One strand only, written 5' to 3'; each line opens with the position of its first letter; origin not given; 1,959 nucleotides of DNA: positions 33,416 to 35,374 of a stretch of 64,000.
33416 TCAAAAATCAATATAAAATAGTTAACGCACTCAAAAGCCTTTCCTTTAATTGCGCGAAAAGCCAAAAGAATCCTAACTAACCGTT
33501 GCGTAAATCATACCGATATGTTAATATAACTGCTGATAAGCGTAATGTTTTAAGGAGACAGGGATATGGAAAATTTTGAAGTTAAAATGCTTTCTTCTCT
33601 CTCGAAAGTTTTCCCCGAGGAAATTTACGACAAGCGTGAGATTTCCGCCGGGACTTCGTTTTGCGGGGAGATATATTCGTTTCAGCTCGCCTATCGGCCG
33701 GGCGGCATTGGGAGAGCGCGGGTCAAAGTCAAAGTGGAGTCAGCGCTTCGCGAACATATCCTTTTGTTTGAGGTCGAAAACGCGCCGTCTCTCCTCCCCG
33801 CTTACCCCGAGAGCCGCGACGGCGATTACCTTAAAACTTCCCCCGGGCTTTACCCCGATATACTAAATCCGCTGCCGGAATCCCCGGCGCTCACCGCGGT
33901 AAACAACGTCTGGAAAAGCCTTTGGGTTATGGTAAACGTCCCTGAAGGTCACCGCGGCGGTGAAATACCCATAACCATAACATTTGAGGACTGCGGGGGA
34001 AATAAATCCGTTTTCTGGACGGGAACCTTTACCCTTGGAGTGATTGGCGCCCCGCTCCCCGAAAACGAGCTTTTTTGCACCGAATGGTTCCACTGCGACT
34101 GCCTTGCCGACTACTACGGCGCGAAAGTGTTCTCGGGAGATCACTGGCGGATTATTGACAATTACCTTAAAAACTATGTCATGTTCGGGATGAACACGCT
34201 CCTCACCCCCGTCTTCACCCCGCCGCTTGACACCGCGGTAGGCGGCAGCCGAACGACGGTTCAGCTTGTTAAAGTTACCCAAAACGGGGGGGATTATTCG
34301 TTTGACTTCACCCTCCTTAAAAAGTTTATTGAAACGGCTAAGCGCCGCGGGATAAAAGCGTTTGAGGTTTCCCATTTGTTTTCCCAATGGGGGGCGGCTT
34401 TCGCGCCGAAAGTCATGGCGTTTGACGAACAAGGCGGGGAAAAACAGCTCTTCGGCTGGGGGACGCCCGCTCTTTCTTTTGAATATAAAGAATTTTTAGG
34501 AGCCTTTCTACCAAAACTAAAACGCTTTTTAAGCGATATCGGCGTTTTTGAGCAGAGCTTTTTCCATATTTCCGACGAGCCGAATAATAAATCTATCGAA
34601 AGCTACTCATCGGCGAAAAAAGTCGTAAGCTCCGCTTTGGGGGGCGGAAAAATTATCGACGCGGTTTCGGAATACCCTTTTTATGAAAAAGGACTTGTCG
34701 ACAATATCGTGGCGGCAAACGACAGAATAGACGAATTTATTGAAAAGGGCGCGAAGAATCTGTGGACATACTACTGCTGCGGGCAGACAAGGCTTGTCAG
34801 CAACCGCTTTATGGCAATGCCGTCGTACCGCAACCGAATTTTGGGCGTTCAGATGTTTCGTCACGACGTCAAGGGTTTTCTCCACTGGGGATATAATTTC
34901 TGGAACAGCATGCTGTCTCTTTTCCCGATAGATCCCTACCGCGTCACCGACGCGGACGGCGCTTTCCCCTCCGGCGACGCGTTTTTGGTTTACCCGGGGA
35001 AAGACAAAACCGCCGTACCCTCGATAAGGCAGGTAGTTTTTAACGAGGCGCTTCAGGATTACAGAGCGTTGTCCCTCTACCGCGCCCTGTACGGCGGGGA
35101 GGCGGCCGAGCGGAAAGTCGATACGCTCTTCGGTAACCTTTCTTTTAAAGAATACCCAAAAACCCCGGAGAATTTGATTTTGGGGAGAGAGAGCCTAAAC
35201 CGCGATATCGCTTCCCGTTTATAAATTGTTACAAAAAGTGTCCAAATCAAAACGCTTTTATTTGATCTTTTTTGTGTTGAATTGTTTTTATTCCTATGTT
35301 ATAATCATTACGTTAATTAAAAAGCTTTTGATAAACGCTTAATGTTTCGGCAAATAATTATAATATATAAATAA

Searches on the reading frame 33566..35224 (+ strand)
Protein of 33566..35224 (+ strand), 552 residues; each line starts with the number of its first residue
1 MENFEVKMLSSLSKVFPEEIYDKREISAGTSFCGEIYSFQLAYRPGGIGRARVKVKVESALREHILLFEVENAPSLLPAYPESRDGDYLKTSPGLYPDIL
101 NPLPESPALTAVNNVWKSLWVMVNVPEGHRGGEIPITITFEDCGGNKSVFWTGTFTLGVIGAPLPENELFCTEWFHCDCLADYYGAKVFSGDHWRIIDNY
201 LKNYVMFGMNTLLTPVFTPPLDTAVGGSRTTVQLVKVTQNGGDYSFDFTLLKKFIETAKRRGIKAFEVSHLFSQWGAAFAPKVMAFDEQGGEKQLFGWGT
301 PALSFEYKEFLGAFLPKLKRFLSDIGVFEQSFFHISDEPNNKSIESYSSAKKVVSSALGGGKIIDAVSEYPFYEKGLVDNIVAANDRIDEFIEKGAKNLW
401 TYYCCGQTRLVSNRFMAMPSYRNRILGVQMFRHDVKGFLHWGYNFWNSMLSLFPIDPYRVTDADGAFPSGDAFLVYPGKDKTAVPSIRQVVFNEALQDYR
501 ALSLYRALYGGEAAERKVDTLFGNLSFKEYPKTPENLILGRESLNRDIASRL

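Call 11: search_protein_families(library=pfam, proteins=[window:33566-35224:+])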
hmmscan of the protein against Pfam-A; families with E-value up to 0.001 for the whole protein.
window:33566-35224:+ (552 aa): 1 family
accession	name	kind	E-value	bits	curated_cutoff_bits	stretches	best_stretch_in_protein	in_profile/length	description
PF13320.12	GH123_cat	-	1.7e-109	366.6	23.1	1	174-504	1-323/324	Glycoside hydrolase 123, catalytic domain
